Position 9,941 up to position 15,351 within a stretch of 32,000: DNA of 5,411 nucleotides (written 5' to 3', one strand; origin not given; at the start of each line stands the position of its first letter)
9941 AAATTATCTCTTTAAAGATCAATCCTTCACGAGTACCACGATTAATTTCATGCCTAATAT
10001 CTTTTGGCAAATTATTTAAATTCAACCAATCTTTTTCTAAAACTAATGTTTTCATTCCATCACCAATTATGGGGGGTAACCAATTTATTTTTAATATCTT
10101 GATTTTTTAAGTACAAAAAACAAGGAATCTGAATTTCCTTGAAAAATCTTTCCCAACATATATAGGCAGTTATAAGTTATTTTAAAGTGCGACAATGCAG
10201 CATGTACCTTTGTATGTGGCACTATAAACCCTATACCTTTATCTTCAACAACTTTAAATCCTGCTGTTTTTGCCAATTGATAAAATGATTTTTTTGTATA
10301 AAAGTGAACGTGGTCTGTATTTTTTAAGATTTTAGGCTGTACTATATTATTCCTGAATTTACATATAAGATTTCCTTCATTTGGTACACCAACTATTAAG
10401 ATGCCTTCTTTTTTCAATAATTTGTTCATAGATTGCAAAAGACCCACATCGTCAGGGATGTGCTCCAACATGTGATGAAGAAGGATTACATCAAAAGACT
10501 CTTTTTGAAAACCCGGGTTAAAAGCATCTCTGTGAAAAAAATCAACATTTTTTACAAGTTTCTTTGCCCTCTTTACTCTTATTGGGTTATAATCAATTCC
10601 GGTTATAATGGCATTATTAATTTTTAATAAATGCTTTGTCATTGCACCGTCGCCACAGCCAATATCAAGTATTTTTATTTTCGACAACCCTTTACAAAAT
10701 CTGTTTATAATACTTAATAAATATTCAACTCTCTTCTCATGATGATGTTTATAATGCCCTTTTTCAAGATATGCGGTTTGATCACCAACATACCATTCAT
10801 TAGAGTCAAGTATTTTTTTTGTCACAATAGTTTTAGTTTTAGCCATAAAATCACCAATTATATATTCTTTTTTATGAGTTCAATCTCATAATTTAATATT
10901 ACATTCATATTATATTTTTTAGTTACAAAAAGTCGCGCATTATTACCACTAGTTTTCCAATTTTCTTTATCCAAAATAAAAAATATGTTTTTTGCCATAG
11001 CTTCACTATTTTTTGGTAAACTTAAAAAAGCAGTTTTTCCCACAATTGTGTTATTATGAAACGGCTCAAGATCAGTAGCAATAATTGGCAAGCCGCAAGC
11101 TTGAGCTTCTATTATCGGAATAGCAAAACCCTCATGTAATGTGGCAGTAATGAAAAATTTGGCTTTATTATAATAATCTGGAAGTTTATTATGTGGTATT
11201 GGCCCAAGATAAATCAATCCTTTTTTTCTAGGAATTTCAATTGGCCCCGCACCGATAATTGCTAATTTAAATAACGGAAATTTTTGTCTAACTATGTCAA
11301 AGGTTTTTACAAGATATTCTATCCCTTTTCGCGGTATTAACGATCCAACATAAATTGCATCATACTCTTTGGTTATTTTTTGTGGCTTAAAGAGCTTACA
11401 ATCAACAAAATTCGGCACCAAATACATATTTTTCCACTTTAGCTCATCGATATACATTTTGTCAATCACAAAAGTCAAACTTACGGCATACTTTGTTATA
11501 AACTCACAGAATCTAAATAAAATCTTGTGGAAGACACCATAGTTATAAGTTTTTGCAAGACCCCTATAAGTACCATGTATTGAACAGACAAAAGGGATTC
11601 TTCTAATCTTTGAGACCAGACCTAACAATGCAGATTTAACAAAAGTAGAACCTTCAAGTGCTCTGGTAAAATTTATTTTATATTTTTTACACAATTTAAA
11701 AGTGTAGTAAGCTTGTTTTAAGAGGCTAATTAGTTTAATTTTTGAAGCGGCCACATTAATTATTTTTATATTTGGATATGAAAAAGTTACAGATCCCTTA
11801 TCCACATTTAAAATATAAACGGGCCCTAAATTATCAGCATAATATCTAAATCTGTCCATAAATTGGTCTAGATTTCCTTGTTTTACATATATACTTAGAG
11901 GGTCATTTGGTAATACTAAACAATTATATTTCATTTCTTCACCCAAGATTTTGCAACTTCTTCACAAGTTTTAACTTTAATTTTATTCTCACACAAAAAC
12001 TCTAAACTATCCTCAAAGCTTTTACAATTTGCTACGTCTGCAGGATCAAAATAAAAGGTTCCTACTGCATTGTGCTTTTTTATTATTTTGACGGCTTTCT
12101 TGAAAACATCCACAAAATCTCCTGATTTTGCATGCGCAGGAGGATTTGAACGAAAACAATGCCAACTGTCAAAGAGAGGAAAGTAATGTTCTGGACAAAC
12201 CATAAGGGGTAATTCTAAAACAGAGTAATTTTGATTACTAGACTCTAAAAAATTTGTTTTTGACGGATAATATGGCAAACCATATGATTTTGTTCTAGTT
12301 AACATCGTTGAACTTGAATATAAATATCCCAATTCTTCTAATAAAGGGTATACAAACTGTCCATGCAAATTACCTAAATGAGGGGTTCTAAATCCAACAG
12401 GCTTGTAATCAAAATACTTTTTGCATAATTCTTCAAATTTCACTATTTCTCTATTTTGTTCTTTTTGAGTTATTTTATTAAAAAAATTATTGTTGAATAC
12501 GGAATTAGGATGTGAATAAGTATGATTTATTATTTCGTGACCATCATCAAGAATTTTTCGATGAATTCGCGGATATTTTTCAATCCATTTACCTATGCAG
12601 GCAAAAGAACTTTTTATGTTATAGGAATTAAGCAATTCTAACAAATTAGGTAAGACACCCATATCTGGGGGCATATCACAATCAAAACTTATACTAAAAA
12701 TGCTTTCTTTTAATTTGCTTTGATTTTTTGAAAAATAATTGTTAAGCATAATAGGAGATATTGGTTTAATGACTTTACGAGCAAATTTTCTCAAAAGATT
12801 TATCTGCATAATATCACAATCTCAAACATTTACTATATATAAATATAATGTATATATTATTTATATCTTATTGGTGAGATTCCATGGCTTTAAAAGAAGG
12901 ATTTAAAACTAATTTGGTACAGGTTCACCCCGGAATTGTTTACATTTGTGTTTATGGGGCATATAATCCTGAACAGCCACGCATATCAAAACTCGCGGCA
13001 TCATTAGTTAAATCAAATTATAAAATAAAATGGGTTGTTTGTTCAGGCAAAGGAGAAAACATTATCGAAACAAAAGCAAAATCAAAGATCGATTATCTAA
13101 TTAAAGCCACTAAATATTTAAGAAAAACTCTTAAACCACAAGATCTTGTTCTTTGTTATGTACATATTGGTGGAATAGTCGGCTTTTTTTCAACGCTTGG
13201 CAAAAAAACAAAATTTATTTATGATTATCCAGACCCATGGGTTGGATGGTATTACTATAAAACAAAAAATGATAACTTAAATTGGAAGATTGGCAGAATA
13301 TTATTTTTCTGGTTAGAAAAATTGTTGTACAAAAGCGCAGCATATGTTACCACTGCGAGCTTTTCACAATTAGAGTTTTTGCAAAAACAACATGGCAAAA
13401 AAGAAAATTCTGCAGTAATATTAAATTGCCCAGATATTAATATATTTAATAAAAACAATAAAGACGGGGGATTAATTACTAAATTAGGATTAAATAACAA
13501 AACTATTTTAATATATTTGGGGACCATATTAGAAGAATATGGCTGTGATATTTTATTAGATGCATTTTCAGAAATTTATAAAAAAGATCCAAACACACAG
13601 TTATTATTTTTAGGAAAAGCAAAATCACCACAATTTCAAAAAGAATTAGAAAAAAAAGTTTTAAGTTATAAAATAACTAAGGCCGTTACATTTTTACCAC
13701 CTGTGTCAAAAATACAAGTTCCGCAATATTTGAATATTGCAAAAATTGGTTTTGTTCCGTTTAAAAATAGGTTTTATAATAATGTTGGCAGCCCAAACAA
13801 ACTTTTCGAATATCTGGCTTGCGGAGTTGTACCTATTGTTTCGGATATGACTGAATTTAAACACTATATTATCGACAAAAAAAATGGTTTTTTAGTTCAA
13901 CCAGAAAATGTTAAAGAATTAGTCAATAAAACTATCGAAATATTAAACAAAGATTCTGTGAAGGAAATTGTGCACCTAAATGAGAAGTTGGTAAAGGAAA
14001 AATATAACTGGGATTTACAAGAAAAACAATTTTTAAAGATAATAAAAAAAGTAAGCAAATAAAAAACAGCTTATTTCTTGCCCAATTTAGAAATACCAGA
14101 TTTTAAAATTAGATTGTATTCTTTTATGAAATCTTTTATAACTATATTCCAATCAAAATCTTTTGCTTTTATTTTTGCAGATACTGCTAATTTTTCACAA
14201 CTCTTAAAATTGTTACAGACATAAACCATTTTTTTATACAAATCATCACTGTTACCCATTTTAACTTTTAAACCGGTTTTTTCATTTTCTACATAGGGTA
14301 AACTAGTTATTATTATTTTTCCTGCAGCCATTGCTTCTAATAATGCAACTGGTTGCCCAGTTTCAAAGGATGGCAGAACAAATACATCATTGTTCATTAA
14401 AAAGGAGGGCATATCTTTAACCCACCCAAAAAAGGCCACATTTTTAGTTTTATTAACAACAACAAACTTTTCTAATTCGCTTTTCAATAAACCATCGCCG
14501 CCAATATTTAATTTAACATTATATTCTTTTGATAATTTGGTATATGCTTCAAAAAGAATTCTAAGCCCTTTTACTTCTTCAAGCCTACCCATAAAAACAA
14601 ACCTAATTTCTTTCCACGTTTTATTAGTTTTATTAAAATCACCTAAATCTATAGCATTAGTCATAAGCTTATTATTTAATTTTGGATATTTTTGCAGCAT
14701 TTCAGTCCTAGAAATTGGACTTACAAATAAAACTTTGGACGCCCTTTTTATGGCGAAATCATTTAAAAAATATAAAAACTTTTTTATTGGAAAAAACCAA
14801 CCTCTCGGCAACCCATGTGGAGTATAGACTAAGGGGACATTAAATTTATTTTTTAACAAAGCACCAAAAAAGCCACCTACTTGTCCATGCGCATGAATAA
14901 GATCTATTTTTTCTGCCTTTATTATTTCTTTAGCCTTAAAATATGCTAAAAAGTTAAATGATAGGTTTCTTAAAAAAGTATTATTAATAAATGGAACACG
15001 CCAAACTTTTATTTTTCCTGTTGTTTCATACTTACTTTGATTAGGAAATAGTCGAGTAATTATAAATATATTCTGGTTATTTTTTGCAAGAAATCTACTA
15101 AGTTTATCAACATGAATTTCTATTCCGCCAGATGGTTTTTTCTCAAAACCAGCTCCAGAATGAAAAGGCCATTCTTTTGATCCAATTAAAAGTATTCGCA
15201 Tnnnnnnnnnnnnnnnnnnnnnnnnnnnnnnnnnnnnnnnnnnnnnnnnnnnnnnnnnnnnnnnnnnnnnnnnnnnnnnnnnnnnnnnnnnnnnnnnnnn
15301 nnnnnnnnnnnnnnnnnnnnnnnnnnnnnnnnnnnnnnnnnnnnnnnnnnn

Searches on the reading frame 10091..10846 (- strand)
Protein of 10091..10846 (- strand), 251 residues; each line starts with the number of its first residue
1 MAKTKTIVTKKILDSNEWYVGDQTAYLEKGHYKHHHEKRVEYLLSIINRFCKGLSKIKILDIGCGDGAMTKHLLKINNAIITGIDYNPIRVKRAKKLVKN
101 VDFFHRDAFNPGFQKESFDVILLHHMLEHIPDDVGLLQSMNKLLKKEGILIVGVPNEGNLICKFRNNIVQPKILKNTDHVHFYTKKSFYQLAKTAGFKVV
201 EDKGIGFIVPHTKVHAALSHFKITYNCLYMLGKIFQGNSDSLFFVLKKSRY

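Call 7: search_protein_families(library=pfam, proteins=[window:10091-10846:-], max_evalue=0.001)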
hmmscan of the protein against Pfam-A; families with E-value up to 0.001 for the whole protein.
window:10091-10846:- (251 aa): 14 families
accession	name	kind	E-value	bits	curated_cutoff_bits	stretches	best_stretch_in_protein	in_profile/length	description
PF13489.12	Methyltransf_23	-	1.8e-24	86.7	27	1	37-201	3-163/164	Methyltransferase domain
PF13847.12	Methyltransf_31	-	2.6e-20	73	27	1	56-195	4-144/145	Methyltransferase domain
PF08241.18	Methyltransf_11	-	4.8e-20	72.4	21.2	1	60-152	1-95/95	Methyltransferase domain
PF13649.12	Methyltransf_25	-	7.3e-18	65.5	27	1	59-148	1-97/97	Methyltransferase domain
PF08242.18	Methyltransf_12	-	1.3e-15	58.4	30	1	60-150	1-98/98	Methyltransferase domain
PF01209.24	Ubie_methyltran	-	1.8e-08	34.5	20.1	1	49-152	41-151/233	ubiE/COQ5 methyltransferase family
PF07021.18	MetW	-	1e-07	32.2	21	1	57-202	15-165/193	Methionine biosynthesis protein MetW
PF05401.17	NodS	-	1.4e-05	25.5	24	1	49-163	36-153/201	Nodulation protein S (NodS)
PF06325.19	PrmA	-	9e-05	22.5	22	1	55-152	163-258/296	Ribosomal protein L11 methyltransferase (PrmA)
PF01728.25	FtsJ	-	9.2e-05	22.9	24.1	1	55-121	21-95/181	FtsJ-like methyltransferase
PF05175.20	MTS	-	0.00012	22.2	23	1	55-123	31-104/170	Methyltransferase small domain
PF13679.12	Methyltransf_32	-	0.00017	22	27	1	38-109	4-84/143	Methyltransferase domain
PF05219.18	DREV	-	0.00064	19.4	26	1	39-154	77-188/265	DREV methyltransferase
PF01739.24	CheR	-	0.00076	19.4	27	0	95-154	114-175/195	CheR methyltransferase, SAM binding domain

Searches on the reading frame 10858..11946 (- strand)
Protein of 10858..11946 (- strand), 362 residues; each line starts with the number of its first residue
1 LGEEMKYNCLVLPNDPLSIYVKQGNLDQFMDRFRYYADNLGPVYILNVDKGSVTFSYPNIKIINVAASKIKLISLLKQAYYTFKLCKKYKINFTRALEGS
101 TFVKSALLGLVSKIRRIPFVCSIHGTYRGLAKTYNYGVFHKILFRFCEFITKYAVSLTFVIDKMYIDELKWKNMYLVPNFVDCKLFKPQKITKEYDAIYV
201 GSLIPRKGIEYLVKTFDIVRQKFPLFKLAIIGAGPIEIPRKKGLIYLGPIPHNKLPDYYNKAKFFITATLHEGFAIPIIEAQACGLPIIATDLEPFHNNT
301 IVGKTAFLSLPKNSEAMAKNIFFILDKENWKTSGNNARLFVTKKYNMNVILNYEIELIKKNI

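Call 7: search_protein_families(library=pfam, proteins=[window:10858-11946:-], max_evalue=0.001)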
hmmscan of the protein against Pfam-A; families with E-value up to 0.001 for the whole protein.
window:10858-11946:- (362 aa): 3 families
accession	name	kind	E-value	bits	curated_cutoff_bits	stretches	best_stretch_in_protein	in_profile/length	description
PF00534.26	Glycos_transf_1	-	2.3e-23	83.1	26.4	1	187-328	8-159/172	Glycosyl transferases group 1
PF13692.12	Glyco_trans_1_4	-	5e-23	82.4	27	1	197-325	4-140/142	Glycosyl transferases group 1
PF13524.12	Glyco_trans_1_2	-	6.3e-05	23.4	25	1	224-348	13-136/144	Glycosyl transferase-like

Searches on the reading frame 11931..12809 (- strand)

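Call 8: search_protein_families(library=pfam, proteins=[window:11931-12809:-], max_evalue=0.001)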
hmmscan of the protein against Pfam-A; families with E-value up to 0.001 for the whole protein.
window:11931-12809:- (292 aa): 3 families
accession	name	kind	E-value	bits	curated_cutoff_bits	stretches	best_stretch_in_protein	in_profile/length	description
PF01522.26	Polysacc_deac_1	-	5.7e-21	75.2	23.1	1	34-146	5-107/124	Polysaccharide deacetylase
PF03065.20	Glyco_hydro_57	-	8.1e-06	25.8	21.2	1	65-164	76-168/291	Glycosyl hydrolase family 57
PF10096.14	DUF2334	-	0.00098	19.2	26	0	58-190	23-169/203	Uncharacterized protein conserved in bacteria (DUF2334)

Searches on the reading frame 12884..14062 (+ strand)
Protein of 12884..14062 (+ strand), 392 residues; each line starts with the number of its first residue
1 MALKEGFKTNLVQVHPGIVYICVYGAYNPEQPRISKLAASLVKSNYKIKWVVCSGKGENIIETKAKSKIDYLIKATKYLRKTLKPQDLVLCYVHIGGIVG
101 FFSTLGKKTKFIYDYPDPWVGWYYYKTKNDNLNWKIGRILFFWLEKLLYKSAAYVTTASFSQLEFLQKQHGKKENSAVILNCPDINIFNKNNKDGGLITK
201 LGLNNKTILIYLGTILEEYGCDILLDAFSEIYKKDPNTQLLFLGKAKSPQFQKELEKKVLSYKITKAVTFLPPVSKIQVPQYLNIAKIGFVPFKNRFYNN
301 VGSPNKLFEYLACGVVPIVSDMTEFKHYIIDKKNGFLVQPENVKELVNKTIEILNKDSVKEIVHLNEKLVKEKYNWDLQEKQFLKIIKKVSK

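Call 8: search_protein_families(library=pfam, proteins=[window:12884-14062:+], max_evalue=0.001)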
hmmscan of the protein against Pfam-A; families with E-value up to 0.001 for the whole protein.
window:12884-14062:+ (392 aa): 3 families
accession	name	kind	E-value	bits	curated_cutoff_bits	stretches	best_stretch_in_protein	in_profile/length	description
PF00534.26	Glycos_transf_1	-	1.1e-24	87.4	26.4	1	203-364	11-160/172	Glycosyl transferases group 1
PF13692.12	Glyco_trans_1_4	-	8e-22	78.5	27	1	208-355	3-141/142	Glycosyl transferases group 1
PF13524.12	Glyco_trans_1_2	-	0.00078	19.9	25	0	267-377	28-136/144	Glycosyl transferase-like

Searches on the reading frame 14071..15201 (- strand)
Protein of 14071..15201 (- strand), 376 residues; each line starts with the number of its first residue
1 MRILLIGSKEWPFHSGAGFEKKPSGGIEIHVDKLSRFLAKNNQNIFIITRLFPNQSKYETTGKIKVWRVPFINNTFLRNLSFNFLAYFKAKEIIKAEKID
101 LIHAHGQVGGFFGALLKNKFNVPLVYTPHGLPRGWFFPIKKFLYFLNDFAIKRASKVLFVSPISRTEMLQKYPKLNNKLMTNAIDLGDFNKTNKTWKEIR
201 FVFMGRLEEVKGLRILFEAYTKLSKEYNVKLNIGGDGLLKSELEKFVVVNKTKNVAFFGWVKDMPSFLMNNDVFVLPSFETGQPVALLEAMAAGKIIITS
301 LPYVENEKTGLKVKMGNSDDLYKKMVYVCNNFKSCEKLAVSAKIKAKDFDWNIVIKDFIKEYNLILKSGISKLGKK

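Call 8: search_protein_families(library=pfam, proteins=[window:14071-15201:-], max_evalue=0.001)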
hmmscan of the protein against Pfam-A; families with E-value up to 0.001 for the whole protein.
window:14071-15201:- (376 aa): 5 families
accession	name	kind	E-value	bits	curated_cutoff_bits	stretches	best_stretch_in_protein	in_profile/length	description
PF13692.12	Glyco_trans_1_4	-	6.5e-25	88.5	27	1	200-330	3-141/142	Glycosyl transferases group 1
PF13439.12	Glyco_transf_4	-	8.2e-22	78.5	28.5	1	25-173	2-153/170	Glycosyltransferase Family 4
PF00534.26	Glycos_transf_1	-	8.9e-22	77.9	26.4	1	189-342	6-169/172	Glycosyl transferases group 1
PF13579.12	Glyco_trans_4_4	-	7.8e-14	52.8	29.7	1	25-171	1-145/158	Glycosyl transferase 4-like domain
PF13477.12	Glyco_trans_4_2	-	1.4e-12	48.4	23.4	1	28-161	10-139/139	Glycosyl transferase 4-like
